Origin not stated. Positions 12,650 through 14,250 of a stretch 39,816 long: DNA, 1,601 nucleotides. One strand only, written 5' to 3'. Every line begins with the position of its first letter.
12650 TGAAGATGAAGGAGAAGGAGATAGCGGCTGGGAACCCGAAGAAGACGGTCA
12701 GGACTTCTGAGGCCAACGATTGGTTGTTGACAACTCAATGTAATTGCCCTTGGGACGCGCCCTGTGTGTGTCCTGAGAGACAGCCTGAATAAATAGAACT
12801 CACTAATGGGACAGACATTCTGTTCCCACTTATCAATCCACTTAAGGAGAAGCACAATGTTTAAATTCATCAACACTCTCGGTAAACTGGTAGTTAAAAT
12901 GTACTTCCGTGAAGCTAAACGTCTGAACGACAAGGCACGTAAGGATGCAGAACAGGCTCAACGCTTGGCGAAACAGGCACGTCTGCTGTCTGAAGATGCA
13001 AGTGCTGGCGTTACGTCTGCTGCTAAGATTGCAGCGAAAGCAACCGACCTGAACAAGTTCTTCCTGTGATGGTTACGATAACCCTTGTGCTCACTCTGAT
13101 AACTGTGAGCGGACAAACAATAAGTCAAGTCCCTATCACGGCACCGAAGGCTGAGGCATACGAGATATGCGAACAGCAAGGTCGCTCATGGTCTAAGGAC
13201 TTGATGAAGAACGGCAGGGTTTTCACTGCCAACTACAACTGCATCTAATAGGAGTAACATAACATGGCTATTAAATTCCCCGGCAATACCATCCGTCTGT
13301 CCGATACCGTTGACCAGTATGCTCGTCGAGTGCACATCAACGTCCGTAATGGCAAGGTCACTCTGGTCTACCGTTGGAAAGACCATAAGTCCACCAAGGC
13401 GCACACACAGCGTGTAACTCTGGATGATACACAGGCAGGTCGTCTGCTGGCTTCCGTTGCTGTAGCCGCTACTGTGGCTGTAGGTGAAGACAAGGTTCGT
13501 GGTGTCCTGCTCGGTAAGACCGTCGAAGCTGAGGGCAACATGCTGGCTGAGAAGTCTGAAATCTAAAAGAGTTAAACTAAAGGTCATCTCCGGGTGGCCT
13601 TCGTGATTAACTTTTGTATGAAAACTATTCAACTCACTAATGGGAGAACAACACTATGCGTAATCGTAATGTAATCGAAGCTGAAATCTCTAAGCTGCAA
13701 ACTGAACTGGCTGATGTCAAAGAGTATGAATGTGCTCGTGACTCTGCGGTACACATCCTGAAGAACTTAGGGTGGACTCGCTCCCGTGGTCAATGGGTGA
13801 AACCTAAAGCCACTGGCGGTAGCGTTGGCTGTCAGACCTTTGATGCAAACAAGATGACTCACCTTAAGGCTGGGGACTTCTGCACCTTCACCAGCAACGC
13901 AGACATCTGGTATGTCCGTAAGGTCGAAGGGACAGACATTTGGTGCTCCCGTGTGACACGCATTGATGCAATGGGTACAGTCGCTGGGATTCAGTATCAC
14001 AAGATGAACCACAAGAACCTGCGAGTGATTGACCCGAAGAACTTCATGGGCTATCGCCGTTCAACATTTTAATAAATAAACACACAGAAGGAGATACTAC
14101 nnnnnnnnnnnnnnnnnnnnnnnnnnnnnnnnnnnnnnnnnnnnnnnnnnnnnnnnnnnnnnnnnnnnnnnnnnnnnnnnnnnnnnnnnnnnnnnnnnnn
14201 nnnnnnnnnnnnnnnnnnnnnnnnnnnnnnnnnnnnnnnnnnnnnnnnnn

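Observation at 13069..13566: Two unassigned small genes between 4.3 and the R4.7 hairpin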

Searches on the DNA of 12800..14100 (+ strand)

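Call 3: search_dna_similar(query=window:12800-14100:+, collection=phages, mode=near, max_rows=30)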
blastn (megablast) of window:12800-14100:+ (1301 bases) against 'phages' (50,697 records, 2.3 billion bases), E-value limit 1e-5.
Records with a match: 102; places in all: 102; records where one place covers at least 80% of the query: 27.
Best place of each record, by identity: 90-95% 36; 80-90% 55; 60-80% 11.
By first word of the organism name: Yersinia 41; Escherichia 18; Salmonella 16; Klebsiella 12; Erwinia 3; Pectobacterium 3; Shigella 2; Enterobacter 2; Kluyvera 2; Rahnella 1; and 2 more.
By host as written in the record: Yersinia pestis 31; Escherichia coli 7; Klebsiella pneumoniae 6; - 5; Yersinia pseudotuberculosis 4; Escherichia coli K-12 3; Salmonella sp. 3; Escherichia coli MC1061 2; and 30 more.
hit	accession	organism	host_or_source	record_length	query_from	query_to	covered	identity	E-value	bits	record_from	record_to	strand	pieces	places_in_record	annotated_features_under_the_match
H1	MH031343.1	Escherichia phage vB_EcoP_S523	Escherichia coli MC1061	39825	1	1285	99%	92.6%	0e+0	1887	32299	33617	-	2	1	hypothetical protein (x5)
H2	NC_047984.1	Escherichia phage vB_EcoP_S523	Escherichia coli MC1061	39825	1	1285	99%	92.6%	0e+0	1887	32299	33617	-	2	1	hypothetical protein (x5)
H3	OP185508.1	Salmonella phage JSS1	Salmonella enterica serovar Cerro 87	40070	1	1285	99%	92.6%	0e+0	1840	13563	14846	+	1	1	hypothetical protein (x2) | inhibitor of host toxin/antitoxin system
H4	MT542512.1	Escherichia phage PhiV-1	Escherichia coli K-12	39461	1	1285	99%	92.0%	0e+0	1801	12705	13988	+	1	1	hypothetical protein (x5)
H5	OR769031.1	Escherichia phage Carena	Escherichia coli HER 1036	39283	1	1285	99%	92.0%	0e+0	1799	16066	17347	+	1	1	hypothetical protein (x4)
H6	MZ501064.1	Escherichia phage ErnstBeyeler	Escherichia coli K-12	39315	1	1273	98%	92.3%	0e+0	1801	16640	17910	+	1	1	hypothetical protein (x3)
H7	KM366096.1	Salmonella phage BP12A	Salmonella enterica Hadar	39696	1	1273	84%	94.0%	0e+0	1650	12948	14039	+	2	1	hypothetical protein (x4)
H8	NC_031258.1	Salmonella phage BP12A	Salmonella enterica Hadar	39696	1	1273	84%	94.0%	0e+0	1650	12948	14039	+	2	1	hypothetical protein (x4)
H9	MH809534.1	Yersinia phage PYPS50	Yersinia pseudotuberculosis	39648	1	1285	86%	91.6%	0e+0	1543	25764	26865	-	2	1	hypothetical protein (x2) | tail tubular A-like protein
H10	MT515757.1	Yersinia phage PYps50T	Yersinia pseudotuberculosis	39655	1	1285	86%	91.6%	0e+0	1543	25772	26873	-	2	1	hypothetical protein (x2) | inhibitor of host toxin/antitoxin system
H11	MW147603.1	Yersinia phage PYps49T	Yersinia pseudotuberculosis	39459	1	1285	86%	91.6%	0e+0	1543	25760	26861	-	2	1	hypothetical protein (x3) | inhibitor of host toxin/antitoxin system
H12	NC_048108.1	Yersinia phage PYPS50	Yersinia pseudotuberculosis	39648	1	1285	86%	91.6%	0e+0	1543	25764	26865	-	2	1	hypothetical protein (x2) | tail tubular A-like protein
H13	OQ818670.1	Salmonella phage SWJM-03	Salmonella enterica subsp. enterica ...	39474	1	1285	84%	92.0%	0e+0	1541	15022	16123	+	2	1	hypothetical protein (x2) | inhibitor of toxin/antitoxin system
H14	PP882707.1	Escherichia phage vB_EcoS_P1338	Escherichia coli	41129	1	1285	85%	90.3%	0e+0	1441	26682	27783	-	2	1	hypothetical protein (x3)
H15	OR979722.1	Escherichia phage ETEP21B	Escherichia coli ET14 (enterotoxigenic)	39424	1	1285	84%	89.6%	0e+0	1399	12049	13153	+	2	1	hypothetical protein (x3) | putative inhibitor of toxin/antitoxin system | promoter (x2) | ribosome_binding_site (x4)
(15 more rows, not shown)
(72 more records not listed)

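Call 6: get_annotated_region(hit=H3, flank=1500)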
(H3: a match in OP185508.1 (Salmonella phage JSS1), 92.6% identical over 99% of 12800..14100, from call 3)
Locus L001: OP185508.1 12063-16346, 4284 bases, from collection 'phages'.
description: Salmonella phage JSS1, complete genome.
organism: Salmonella phage JSS1 (NCBI taxid 2972748)
taxonomy: Viruses; Duplodnaviria; Heunggongvirae; Uroviricota; Caudoviricetes; Autographiviridae; Studiervirinae; Berlinvirus
host: Salmonella enterica serovar Cerro 87; source: the east lake; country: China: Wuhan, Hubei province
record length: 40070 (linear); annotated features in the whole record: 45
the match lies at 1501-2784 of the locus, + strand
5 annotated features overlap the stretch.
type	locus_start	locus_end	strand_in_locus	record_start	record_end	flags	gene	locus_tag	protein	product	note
CDS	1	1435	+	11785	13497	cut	-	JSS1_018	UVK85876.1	primase/helicase protein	primase/helicase protein Gp4A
CDS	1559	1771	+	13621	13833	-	-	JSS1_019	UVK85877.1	hypothetical protein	-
CDS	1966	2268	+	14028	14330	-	-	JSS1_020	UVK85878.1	inhibitor of host toxin/antitoxin system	protein Gp4.5, inhibitor of host toxin/antitoxin system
CDS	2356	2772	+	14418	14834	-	-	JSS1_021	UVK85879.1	hypothetical protein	protein Gp4.7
CDS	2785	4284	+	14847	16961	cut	-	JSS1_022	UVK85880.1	DNA-directed DNA polymerase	-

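Call 7: get_annotated_region(hit=H15, flank=1500)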
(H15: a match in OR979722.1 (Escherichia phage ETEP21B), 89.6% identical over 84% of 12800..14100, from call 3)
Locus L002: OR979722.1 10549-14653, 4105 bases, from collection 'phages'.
description: Escherichia phage ETEP21B, complete genome.
organism: Escherichia phage ETEP21B (NCBI taxid 3117681)
taxonomy: Viruses; Duplodnaviria; Heunggongvirae; Uroviricota; Caudoviricetes; Autographiviridae; Studiervirinae; Berlinvirus
host: Escherichia coli ET14 (enterotoxigenic); source: porcine gut sample; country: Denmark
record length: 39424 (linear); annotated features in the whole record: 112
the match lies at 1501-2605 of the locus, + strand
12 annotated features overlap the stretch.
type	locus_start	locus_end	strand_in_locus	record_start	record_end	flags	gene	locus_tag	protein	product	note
CDS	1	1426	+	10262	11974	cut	-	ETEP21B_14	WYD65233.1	putative DNA primase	ETEP21B_14; BLASTP: DNA primase/helicase in Salmonella phage BP12A (99% coverage, 99% identity).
CDS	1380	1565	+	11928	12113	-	-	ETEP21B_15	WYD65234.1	hypothetical protein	ETEP21B_15; IUPred: disorder domains.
regulatory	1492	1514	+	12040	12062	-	-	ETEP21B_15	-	promoter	-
regulatory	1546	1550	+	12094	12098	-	-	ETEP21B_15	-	ribosome_binding_site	-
CDS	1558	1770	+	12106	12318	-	-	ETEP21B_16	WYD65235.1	hypothetical protein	ETEP21B_16; BLASTP: hypothetical protein vBSalMLPST153_orf00028 in Salmonella phage vB_SalM-LPST153 (98% coverage, ...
regulatory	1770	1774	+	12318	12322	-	-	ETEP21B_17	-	ribosome_binding_site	-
CDS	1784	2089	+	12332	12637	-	-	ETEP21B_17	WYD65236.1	putative inhibitor of toxin/antitoxin system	ETEP21B_17; Uniprot: B3VCP5_9CAUD - Gp4.5 in Enterobacteria phage BA14 (e-value 4.2e-56)#'; BLASTP: hypothetical ...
regulatory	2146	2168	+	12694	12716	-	-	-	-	promoter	-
regulatory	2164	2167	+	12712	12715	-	-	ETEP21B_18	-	ribosome_binding_site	-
CDS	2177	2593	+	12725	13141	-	-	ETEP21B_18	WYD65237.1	hypothetical protein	ETEP21B_18; Coiled-coil domain aa 4-24.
regulatory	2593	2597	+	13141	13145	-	-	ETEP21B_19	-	ribosome_binding_site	-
CDS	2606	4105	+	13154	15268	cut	-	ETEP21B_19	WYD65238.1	putative DNA polymerase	ETEP21B_19; BLASTP: DNA polymerase in Escherichia phage vB_Eco_D226 (99% coverage, 99.15% identity).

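Call 8: get_annotated_region(hit=H4, flank=1500)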
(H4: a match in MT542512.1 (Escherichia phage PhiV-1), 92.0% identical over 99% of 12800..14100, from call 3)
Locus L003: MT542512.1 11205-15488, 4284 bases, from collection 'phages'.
description: Escherichia phage PhiV-1, complete genome.
organism: Escherichia phage PhiV-1 (NCBI taxid 2744002)
taxonomy: Viruses; Duplodnaviria; Heunggongvirae; Uroviricota; Caudoviricetes; Autographiviridae; Studiervirinae; Berlinvirus
host: Escherichia coli K-12; source: -; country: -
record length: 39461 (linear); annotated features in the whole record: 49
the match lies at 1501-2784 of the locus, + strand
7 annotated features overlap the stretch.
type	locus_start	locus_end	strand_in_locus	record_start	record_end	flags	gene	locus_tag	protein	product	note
CDS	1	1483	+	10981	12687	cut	-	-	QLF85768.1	hypothetical protein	gp4a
CDS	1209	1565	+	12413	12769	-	-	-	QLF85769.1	hypothetical protein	gp4.2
CDS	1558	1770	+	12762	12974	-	-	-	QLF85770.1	hypothetical protein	gp4.3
CDS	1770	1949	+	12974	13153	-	-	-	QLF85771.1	hypothetical protein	-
CDS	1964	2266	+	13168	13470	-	-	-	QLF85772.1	hypothetical protein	gp4.5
CDS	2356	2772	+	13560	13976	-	-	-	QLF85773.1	hypothetical protein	gp4.7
CDS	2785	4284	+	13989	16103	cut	-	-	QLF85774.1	hypothetical protein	gp5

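Call 61: search_dna_similar(query=L020:1-6180:+, collection=phages, mode=near, max_rows=10)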
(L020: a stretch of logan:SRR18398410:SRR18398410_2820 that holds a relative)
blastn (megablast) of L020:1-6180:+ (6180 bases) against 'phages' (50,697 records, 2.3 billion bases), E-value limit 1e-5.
Records with a match: 25; places in all: 27; records where one place covers at least 80% of the query: 0.
Best place of each record, by identity: 95-99% 5; 90-95% 4; 80-90% 13; 60-80% 3.
By first word of the organism name: Escherichia 17; Veterinaerplatzvirus 4; Listeria 3; Salmonella 1.
By host as written in the record: Escherichia coli 4; - 4; Listeria monocytogenes 3; Escherichia coli O121 3; Escherichia coli BL21(DE3) 2; Escherichia coli strain 4215/4 serogroup O103 1; Escherichia coli O104:H4 1; Salmonella enterica subsp. enterica serovar Kentucky 1; and 6 more.
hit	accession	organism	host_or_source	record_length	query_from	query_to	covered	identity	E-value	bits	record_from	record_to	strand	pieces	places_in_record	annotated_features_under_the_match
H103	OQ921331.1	Escherichia phage vB_EcoP_PAS7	Escherichia coli strain 4215/4 ...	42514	769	6180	43%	92.5%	0e+0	3841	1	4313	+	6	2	putative DNA-binding protein | hypothetical protein (x14)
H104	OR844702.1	Escherichia phage ECO104 4-5-2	Escherichia coli O104:H4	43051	332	6180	17%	84.5%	9e-101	1023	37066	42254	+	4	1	record has no annotation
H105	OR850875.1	Salmonella phage S.Kent 1-2-1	Salmonella enterica subsp. enterica ...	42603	332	6180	17%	84.5%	9e-101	1023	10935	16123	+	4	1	record has no annotation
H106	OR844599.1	Escherichia phage ECO26.1 3-1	Escherichia coli O26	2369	5279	6180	12%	82.7%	9e-101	653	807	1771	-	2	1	record has no annotation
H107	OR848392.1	Listeria phage LM 4-14-1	Listeria monocytogenes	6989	5357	6180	11%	82.5%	9e-101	581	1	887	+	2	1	record has no annotation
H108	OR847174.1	Listeria phage LM 4-11-1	Listeria monocytogenes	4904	332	5608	10%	85.4%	3e-71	648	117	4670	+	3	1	record has no annotation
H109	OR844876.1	Escherichia phage ECO121 2-1-1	Escherichia coli O121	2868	5510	6180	8%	82.8%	9e-96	454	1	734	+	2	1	record has no annotation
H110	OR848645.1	Listeria phage LM 4-14-1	Listeria monocytogenes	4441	335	2263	5%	89.3%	8e-62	370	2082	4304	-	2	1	record has no annotation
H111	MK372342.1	Escherichia phage vB_EcoS_IME542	Escherichia coli BL21(DE3)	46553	3566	3880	5%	78.8%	4e-50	207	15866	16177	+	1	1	hypothetical protein (x2)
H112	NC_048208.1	Escherichia phage vB_EcoS_IME542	Escherichia coli BL21(DE3)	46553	3566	3880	5%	78.8%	4e-50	207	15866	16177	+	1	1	hypothetical protein (x2)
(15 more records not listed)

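Call 64: get_annotated_region(hit=H103, flank=500)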
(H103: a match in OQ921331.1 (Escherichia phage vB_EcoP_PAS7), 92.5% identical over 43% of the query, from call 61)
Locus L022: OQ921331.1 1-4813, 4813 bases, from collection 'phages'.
description: Escherichia phage vB_EcoP_PAS7, complete genome.
organism: Escherichia phage vB_EcoP_PAS7 (NCBI taxid 3053875)
taxonomy: Viruses; Duplodnaviria; Heunggongvirae; Uroviricota; Caudoviricetes; Autographiviridae; Slopekvirinae
host: Escherichia coli strain 4215/4 serogroup O103; source: cow feces from small farm; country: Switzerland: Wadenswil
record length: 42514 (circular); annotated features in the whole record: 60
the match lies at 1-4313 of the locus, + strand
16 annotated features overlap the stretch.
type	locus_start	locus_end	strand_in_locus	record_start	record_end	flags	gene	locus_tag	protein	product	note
CDS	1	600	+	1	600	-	-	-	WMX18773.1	hypothetical protein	-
CDS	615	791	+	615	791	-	-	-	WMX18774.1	hypothetical protein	-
CDS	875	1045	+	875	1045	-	-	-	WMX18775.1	hypothetical protein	-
CDS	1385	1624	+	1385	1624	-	-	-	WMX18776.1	hypothetical protein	-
CDS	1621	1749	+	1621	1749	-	-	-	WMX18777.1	hypothetical protein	-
CDS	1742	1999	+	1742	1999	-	-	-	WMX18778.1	hypothetical protein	-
CDS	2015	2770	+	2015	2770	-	-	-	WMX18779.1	putative DNA-binding protein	-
CDS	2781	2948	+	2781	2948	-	-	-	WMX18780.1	hypothetical protein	-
CDS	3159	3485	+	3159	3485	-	-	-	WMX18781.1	hypothetical protein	-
CDS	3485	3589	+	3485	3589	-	-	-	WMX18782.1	hypothetical protein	-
CDS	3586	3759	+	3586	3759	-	-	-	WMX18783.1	hypothetical protein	-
CDS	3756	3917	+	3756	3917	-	-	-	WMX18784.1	hypothetical protein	-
CDS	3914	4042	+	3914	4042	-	-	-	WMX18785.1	hypothetical protein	-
CDS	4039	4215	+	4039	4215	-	-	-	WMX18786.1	hypothetical protein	-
CDS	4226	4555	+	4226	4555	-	-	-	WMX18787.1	hypothetical protein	-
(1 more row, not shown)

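Call 75: search_dna_similar(query=L005:900-1700:+, collection=phages, mode=near, max_rows=40, rows=spread)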
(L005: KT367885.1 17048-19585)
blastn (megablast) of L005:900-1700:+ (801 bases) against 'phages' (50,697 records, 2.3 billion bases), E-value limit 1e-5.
Records with a match: 536; places in all: 540; records where one place covers at least 80% of the query: 32.
Best place of each record, by identity: >=99% 3; 95-99% 53; 90-95% 443; 80-90% 33; 60-80% 4.
By first word of the organism name: Klebsiella 380; Escherichia 54; Salmonella 37; Yersinia 21; Enterobacter 9; Kayfunavirus 9; Przondovirus 6; Aeromonas 3; Erwinia 3; Raoultella 2; and 9 more.
By host as written in the record: Klebsiella pneumoniae 190; - 89; Klebsiella pneumoniae 135080 30; Escherichia coli 29; Salmonella enterica subsp. enterica serovar Typhi 23; Klebsiella sp. 10; Klebsiella michiganensis 10; Salmonella enterica subsp. enterica serovar Typhi strain BRD948 8; and 106 more.
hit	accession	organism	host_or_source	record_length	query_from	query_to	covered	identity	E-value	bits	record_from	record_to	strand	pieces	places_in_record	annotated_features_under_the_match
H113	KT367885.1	Klebsiella phage vB_Kp1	Klebsiella pneumoniae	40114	1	801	100%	100.0%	0e+0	1480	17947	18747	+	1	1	hypothetical protein (x3)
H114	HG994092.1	Klebsiella phage TUN1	-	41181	36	801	96%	93.2%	0e+0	1127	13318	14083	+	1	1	hypothetical protein (x3)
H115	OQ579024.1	Klebsiella phage Toyotomi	Klebsiella michiganensis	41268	39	801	95%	91.2%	0e+0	1038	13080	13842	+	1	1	hypothetical protein (x4)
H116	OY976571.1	Klebsiella phage vB_Kpl_K48PH164C1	-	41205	1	801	78%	93.9%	7e-144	945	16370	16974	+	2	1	unknown function (x2)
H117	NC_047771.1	Klebsiella phage vB_KpnP_KpV763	Klebsiella pneumoniae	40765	1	801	78%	93.1%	1e-135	917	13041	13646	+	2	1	hypothetical protein (x2) | promoter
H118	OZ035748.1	Przondovirus KP32i192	-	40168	1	801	78%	92.8%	3e-127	906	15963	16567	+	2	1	record has no annotation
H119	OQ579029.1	Klebsiella phage Saitama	Klebsiella quasipneumoniae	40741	1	801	78%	92.5%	3e-137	895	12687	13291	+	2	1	hypothetical protein (x2)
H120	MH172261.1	Klebsiella phage KP32_isolate 192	Klebsiella pneumoniae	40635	1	801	78%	90.8%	4e-121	841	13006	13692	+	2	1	hypothetical protein (x2)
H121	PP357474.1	Klebsiella phage 175026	Klebsiella pneumoniae 135080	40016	41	801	74%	93.1%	7e-144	871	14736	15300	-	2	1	hypothetical protein (x2)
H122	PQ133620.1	Klebsiella phage P7246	Klebsiella pneumoniae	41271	40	801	73%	93.7%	7e-144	879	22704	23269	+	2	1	hypothetical protein (x2)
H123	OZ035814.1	Przondovirus NAN33P2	-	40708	40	801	73%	93.4%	1e-140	868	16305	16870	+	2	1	record has no annotation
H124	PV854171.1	Klebsiella phage RCIP0153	Klebsiella pneumoniae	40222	40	801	73%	93.0%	3e-137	857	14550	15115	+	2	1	hypothetical protein (x2)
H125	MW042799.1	Klebsiella phage 066036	Klebsiella pneumoniae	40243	40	801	73%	92.8%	1e-140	851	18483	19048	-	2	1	hypothetical protein (x2)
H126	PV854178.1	Klebsiella phage RCIP0215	Klebsiella pneumoniae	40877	41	801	73%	93.0%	1e-135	854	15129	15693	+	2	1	hypothetical protein (x2)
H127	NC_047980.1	Klebsiella phage SH-Kp 152234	Klebsiella pneumoniae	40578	41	801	73%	92.7%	3e-127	843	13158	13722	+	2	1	tail tubular A-like protein | hypothetical protein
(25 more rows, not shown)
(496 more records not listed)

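Call 76: search_dna_similar(query=L016:2150-2950:+, collection=phages, mode=near, max_rows=40, rows=spread)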
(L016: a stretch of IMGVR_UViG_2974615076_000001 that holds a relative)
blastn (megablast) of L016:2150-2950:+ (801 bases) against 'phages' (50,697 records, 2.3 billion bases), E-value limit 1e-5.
Records with a match: 193; places in all: 194; records where one place covers at least 80% of the query: 17.
Best place of each record, by identity: >=99% 18; 95-99% 117; 90-95% 43; 80-90% 8; 60-80% 7.
By first word of the organism name: Escherichia 85; Salmonella 54; Kayfunavirus 17; Enterobacter 14; Citrobacter 5; Klebsiella 5; Bacteriophage 2; Shigella 2; Acinetobacter 1; Morganella 1; and 7 more.
By host as written in the record: Escherichia coli 47; - 25; Salmonella enterica subsp. enterica serovar Typhi 25; Salmonella enterica subsp. enterica serovar Typhi strain BRD948 8; Enterobacter cloacae 7; Salmonella enterica subsp. enterica serovar Paratyphi C 5; Klebsiella pneumoniae 4; Salmonella enterica subsp. enterica serovar Paratyphi B 4; and 48 more.
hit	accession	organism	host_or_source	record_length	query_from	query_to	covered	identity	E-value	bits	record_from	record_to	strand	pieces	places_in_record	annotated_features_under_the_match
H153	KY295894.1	Escherichia phage vB_EcoP_F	Escherichia coli O18ac:K1:H7 ColV+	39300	1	801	100%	100.0%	0e+0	1480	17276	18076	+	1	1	replicative DNA helicase | hypothetical protein (x2) | N-acetyl-anhydromuranmyl-L-alanine amidase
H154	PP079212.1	Escherichia phage phiHAO2-2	Escherichia coli E18055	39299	1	801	100%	98.5%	0e+0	1413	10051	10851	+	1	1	HAO2_gp21: DNA primase | HAO2_gp19: hypothetical protein | HAO2_gp20: hypothetical protein | HAO2_gp18: endolysin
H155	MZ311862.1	Escherichia phage vB_EcoP_LNA3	Escherichia coli K12 substrain MG1655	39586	1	801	100%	96.9%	0e+0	1341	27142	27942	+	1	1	record has no annotation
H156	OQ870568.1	Escherichia phage Zappy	Escherichia coli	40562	55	801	93%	99.2%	0e+0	1347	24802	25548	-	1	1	dnaG: DNA primase | hypothetical protein (x2)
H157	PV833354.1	Escherichia phage vB_Eco_ZCEC02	Escherichia coli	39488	1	801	78%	98.9%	3e-177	1121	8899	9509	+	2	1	primase/helicase | hypothetical protein | endolysin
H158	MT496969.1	Escherichia phage Mt1B1_P3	Escherichia coli Mt1B1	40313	1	801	78%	97.9%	1e-170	1088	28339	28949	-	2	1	primase/helicase protein | hypothetical protein | endolysin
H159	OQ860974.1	Salmonella phage ST38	Salmonella enterica subsp. enterica ...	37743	1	801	78%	97.4%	2e-158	1069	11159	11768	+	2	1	primase/helicase protein | hypothetical protein | endolysin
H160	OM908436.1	Escherichia phage TM1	Escherichia sp. GXEC-TM1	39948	1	801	78%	97.3%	2e-158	1065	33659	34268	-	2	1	primase/helicase protein | hypothetical protein | endolysin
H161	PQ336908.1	Salmonella phage CHRF_20041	Salmonella enterica subsp. enterica ...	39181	1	801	78%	97.1%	5e-160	1057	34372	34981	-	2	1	DNA primase/helicase | hypothetical protein | amidase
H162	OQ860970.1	Salmonella phage ST53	Salmonella enterica subsp. enterica ...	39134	1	801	78%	97.0%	1e-156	1054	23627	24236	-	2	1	primase/helicase protein | hypothetical protein | endolysin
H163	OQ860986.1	Salmonella phage ST3_da Silva-2023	Salmonella enterica subsp. enterica ...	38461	1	801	78%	96.8%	1e-156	1048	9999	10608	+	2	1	primase/helicase protein | hypothetical protein | endolysin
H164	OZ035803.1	Kayfunavirus LI10P1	-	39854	1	801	78%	96.8%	1e-155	1051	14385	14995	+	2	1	record has no annotation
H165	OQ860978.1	Salmonella phage ST29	Salmonella enterica subsp. enterica ...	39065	1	801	78%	96.7%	1e-156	1042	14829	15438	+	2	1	primase/helicase protein | hypothetical protein | endolysin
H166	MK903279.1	Escherichia phage Peacock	Escherichia coli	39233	1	801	78%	96.5%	3e-152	1040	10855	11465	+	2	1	DNA primase/helicase | hypothetical protein | endolysin amidase | ribosome_binding_site (x2)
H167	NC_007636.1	Escherichia phage K1F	-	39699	1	801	78%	96.3%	3e-167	1033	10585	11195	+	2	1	4A: toprim domain-containing protein | 3.7: gp3.7 protein | 4B: toprim domain-containing protein | 3.5: amidase | 3.5B: amidase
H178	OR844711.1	Escherichia phage ECO104 4-5-2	Escherichia coli O104:H4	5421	77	801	67%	96.1%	3e-122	880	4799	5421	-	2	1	record has no annotation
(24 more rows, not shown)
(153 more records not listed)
